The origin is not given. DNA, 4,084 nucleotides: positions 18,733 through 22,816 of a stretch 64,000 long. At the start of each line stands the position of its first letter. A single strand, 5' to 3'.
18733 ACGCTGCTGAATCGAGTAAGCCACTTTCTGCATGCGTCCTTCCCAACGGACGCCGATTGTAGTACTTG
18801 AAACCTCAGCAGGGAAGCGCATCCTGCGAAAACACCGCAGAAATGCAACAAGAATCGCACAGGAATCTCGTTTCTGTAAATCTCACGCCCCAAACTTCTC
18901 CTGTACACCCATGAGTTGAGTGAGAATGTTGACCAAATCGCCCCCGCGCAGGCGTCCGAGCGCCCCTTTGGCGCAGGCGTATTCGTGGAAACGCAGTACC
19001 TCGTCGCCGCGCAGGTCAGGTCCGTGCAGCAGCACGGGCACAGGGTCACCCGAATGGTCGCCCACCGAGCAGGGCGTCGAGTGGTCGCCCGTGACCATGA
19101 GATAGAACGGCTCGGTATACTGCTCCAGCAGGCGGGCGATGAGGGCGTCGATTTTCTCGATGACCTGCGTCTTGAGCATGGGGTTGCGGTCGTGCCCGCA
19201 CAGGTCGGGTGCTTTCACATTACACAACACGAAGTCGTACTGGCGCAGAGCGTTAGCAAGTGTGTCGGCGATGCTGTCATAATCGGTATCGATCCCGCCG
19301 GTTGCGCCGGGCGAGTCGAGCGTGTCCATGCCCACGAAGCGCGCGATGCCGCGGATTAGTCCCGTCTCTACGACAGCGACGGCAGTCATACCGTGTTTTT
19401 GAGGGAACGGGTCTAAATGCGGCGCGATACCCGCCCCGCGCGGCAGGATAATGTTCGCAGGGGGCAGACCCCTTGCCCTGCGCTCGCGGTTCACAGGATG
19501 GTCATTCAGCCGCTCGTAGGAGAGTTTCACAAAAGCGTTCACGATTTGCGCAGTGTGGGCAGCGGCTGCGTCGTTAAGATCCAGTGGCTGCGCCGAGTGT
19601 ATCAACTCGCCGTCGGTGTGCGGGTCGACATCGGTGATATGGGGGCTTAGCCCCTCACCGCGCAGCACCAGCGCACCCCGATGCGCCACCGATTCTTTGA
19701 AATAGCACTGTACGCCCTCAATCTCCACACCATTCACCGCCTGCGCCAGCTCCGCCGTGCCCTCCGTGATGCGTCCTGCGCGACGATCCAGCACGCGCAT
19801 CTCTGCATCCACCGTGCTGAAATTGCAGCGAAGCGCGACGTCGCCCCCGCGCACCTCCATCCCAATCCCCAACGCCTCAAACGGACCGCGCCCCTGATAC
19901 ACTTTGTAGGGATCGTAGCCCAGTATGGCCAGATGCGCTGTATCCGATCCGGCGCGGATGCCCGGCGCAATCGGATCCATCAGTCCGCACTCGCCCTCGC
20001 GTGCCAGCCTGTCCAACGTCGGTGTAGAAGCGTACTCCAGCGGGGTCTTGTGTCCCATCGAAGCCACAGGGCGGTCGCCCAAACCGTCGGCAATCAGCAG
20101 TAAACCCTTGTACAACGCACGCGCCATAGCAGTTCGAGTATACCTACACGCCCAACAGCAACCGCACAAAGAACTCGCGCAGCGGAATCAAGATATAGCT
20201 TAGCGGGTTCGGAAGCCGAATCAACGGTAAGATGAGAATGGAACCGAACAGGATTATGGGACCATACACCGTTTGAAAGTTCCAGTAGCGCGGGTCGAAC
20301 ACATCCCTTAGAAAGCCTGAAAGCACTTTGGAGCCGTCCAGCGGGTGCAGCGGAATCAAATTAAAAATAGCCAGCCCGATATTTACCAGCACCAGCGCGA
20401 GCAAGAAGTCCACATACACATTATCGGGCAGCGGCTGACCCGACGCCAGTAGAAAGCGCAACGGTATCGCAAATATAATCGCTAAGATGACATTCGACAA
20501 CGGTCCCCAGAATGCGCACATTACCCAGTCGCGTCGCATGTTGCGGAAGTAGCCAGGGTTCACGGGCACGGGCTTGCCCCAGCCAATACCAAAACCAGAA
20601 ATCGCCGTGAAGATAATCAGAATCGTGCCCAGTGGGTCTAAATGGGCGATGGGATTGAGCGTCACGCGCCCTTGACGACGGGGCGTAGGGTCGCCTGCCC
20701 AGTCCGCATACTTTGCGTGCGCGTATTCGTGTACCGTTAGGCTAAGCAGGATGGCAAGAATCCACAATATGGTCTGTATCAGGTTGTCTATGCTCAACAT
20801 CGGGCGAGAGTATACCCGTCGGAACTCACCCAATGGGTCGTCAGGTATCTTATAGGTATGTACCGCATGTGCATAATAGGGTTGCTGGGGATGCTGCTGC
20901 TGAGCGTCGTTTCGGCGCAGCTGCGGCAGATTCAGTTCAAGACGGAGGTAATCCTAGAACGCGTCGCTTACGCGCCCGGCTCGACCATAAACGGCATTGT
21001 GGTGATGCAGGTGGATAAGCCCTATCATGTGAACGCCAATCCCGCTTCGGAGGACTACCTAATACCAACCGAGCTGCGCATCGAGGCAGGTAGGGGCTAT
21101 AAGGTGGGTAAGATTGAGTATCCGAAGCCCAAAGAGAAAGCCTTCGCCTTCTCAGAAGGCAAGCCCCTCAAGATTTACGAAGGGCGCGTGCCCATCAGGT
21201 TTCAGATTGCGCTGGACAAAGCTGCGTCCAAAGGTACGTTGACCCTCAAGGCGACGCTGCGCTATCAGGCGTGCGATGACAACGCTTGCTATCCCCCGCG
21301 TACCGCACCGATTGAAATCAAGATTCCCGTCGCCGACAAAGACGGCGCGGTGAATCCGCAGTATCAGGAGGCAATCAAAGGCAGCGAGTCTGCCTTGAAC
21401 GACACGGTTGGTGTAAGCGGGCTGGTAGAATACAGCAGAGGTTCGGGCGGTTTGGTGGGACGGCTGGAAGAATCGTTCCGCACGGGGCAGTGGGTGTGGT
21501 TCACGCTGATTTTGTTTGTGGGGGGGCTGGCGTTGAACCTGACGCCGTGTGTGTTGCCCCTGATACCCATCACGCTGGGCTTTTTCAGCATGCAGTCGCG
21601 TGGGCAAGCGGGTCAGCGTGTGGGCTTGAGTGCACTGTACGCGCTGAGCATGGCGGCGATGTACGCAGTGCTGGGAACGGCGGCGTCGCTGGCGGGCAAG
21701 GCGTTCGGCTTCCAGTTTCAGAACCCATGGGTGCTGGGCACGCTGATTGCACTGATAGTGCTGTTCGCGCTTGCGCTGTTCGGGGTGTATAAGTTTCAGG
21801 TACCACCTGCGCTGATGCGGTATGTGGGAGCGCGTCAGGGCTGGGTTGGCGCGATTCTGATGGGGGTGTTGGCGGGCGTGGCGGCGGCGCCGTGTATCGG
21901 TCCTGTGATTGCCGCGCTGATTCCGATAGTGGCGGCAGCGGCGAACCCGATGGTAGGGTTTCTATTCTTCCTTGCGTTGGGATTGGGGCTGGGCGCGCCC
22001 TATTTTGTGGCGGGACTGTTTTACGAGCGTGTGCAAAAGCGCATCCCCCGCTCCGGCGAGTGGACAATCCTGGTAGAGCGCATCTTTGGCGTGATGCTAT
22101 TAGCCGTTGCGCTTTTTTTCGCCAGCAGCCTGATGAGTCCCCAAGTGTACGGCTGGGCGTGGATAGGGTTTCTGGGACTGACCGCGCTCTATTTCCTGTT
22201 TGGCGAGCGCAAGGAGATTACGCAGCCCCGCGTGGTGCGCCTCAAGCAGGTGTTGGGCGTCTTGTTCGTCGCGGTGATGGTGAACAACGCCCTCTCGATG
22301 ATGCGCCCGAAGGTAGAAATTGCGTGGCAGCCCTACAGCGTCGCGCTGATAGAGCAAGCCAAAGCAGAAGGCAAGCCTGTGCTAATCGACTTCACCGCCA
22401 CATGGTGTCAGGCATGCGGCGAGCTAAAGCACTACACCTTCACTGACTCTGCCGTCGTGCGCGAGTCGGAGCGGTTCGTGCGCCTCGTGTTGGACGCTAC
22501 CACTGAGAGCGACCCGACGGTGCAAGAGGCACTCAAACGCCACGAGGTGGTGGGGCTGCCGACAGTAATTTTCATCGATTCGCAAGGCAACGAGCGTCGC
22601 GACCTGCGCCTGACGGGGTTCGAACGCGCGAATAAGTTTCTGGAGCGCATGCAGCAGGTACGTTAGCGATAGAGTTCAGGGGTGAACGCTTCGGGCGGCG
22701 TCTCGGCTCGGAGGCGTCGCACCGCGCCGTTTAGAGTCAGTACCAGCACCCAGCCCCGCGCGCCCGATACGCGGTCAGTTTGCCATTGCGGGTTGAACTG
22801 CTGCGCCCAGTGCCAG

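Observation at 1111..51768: Widespread leaderless-type gene starts: a GGTAnnnT -10 box sits 6-10 nt upstream of the start codon with no Shine-Dalgarno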

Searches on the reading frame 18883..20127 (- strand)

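Call 38: search_protein_families(library=pfam, proteins=[window:18883-20127:-], max_evalue=0.00001)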
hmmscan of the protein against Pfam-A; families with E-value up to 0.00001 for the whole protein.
window:18883-20127:- (414 aa): 2 families
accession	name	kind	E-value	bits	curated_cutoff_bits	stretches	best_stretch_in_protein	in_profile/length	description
PF10143.14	PhosphMutase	-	1.5e-55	188.1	21.5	1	42-213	1-170/170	2,3-bisphosphoglycerate-independent phosphoglycerate mutase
PF01676.23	Metalloenzyme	-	4e-51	174.4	24.3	1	7-403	2-250/252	Metalloenzyme superfamily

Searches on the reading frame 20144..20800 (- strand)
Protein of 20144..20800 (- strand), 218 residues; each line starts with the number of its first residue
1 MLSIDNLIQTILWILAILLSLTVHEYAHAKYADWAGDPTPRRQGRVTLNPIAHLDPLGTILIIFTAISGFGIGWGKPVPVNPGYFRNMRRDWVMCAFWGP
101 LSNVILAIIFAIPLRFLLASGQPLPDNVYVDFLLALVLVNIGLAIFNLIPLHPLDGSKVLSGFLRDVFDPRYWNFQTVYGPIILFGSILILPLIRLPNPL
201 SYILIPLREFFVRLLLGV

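Call 30: find_homologous_proteins(query=window:20144-20800:-, max_evalue=1e-20)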
Query window:20144-20800:- (218 aa): 7506 proteins with E <= 1e-20 among 8000 candidates; the best 120 are listed.
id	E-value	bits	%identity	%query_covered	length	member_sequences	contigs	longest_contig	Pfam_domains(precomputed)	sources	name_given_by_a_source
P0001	7.9e-138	476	100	100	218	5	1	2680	PF02163.29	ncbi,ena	-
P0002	2.1e-117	409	81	100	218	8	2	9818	PF02163.29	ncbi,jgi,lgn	-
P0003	3.1e-116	405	80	100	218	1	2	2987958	PF02163.29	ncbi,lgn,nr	ncbi:MAG: site-2 protease family protein [Fimbriimonadales bacterium]|nr:MAG: hypothetical protein K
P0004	6.1e-116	404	81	100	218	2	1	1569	PF02163.29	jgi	-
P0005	2.0e-115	403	79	100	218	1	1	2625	PF02163.29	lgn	-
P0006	2.3e-115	402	81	100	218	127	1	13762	PF02163.29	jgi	-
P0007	4.7e-115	401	80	100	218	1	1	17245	PF02163.29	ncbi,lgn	-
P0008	1.1e-114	400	78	100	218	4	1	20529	PF02163.29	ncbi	ncbi:MAG: site-2 protease family protein [Fimbriimonadales bacterium]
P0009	1.2e-114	400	79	100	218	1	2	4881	PF02163.29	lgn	-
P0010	1.5e-114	400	79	100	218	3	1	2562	PF02163.29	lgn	-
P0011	3.7e-114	398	78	100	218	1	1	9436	PF02163.29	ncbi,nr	ncbi:MAG: site-2 protease family protein [Fimbriimonadales bacterium]|nr:site-2 protease family prot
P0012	3.7e-114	398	78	100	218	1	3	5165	PF02163.29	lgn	-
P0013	7.0e-114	397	78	100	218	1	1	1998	PF02163.29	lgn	-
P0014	9.4e-114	397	78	100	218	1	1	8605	PF02163.29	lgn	-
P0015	1.7e-113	396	79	100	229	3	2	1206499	PF02163.29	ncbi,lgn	-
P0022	5.6e-111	388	77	100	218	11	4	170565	PF02163.29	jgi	jgi:Zn-dependent protease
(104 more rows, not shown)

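Call 31: find_encoding_contigs(protein=P0003, flank=10000, max_places=1)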
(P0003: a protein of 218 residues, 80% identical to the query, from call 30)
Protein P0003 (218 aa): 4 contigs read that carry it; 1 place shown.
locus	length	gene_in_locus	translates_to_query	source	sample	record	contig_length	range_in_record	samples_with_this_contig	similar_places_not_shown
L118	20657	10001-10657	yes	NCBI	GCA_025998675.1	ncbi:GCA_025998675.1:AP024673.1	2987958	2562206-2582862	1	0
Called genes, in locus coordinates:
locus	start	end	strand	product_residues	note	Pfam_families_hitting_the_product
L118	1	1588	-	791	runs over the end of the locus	PF13155:Toprim_2, PF13481:AAA_25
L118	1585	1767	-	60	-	PF22513:FitA-like_RHH (weak)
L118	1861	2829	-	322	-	-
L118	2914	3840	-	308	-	PF13495:Phage_int_SAM_4, PF02899:Phage_int_SAM_1, PF13102:Phage_int_SAM_5 (weak), PF00589:Phage_integrase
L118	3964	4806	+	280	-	PF00218:IGPS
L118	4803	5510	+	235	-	PF00149:Metallophos (faint)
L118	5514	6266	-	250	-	PF07963:N_methyl, PF07596:SBP_bac_10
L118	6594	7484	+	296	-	PF01170:UPF0020 (faint), PF17827:PrmC_N, PF05175:MTS, PF13649:Methyltransf_25 (weak), PF13847:Methyltransf_31, PF08241:Methyltransf_11 (faint)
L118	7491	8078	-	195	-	PF04542:Sigma70_r2, PF08281:Sigma70_r4_2, PF13384:HTH_23 (weak)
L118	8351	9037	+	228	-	-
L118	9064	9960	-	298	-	PF02091:tRNA-synt_2e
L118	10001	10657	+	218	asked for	PF02163:Peptidase_M50 (weak)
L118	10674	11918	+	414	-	PF01676:Metalloenzyme, PF10143:PhosphMutase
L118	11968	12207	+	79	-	PF00584:SecE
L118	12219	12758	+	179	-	PF02357:NusG, PF00467:KOW, PF23284:KOW2_Spt5 (weak)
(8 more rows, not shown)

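Call 32: find_encoding_contigs(protein=P0015, flank=10000, max_places=1)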
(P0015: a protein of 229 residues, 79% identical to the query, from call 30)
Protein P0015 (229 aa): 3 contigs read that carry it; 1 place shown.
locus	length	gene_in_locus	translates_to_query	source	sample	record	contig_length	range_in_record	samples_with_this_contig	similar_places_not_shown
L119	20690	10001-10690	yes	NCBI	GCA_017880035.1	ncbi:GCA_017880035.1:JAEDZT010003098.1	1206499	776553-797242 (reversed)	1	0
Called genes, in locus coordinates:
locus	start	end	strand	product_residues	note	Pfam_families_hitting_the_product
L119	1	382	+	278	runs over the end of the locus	PF08668:HDOD, PF01966:HD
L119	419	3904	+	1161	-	PF00128:Alpha-amylase (faint)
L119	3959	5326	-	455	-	PF02749:QRPTase_N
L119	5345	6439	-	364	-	PF03372:Exo_endo_phos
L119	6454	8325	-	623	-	PF18949:DUF5693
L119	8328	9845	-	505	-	PF00149:Metallophos, PF02872:5_nucleotid_C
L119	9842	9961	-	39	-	-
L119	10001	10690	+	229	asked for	PF02163:Peptidase_M50 (weak)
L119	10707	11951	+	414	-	PF01676:Metalloenzyme, PF10143:PhosphMutase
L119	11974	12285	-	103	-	-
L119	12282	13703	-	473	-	PF00514:Arm (faint), PF13513:HEAT_EZ (faint), PF13646:HEAT_2 (weak), PF02985:HEAT (faint), PF13646:HEAT_2, PF03130:HEAT_PBS (weak)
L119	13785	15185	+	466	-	PF01212:Beta_elim_lyase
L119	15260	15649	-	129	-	-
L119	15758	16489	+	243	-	-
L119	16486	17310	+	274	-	PF02621:VitK2_biosynth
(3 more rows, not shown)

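Call 33: find_encoding_contigs(protein=P0022, flank=10000, max_places=1)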
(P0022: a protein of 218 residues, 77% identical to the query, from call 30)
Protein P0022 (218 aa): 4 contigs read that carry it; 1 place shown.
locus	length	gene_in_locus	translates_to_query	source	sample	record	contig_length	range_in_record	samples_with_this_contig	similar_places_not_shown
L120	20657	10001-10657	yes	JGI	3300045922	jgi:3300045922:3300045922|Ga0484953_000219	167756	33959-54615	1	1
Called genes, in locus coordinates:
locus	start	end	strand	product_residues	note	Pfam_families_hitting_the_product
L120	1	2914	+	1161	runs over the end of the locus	PF00128:Alpha-amylase (faint)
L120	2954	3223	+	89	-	-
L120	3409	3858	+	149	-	-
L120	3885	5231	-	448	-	PF02749:QRPTase_N (weak)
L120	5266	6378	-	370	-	PF03372:Exo_endo_phos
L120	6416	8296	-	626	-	PF18949:DUF5693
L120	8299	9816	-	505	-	PF00149:Metallophos, PF02872:5_nucleotid_C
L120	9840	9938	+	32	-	-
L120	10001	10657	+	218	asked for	PF02163:Peptidase_M50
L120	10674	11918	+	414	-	PF01676:Metalloenzyme, PF10143:PhosphMutase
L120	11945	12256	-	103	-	-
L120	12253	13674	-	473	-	PF00514:Arm (faint), PF13513:HEAT_EZ (faint), PF13646:HEAT_2 (weak), PF02985:HEAT (faint), PF13646:HEAT_2, PF03130:HEAT_PBS (weak)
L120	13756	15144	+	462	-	PF01212:Beta_elim_lyase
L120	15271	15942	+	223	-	-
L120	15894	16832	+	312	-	PF24595:DUF7619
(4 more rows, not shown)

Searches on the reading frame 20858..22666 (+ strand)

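Call 38: search_protein_families(library=pfam, proteins=[window:20858-22666:+], max_evalue=0.00001)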
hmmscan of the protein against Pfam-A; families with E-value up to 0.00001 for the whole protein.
window:20858-22666:+ (602 aa): 5 families
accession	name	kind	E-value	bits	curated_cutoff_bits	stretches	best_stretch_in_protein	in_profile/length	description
PF02683.22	DsbD_TM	-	2.3e-40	138.7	27.1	1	214-424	2-217/219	Cytochrome C biogenesis protein transmembrane domain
PF13899.12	Thioredoxin_7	-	1.8e-12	47.6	27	1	490-574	2-82/83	Thioredoxin-like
PF13098.12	Thioredoxin_2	-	8e-11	42.7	27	1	501-596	1-102/104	Thioredoxin-like domain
PF11412.14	DsbD_N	-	2.8e-09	37.5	25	1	74-150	42-113/119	Thiol:disulfide interchange protein DsbD, N-terminal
PF03190.21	Thioredox_DsbH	-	5.5e-06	26.9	27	1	487-555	19-86/163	Protein of unknown function, DUF255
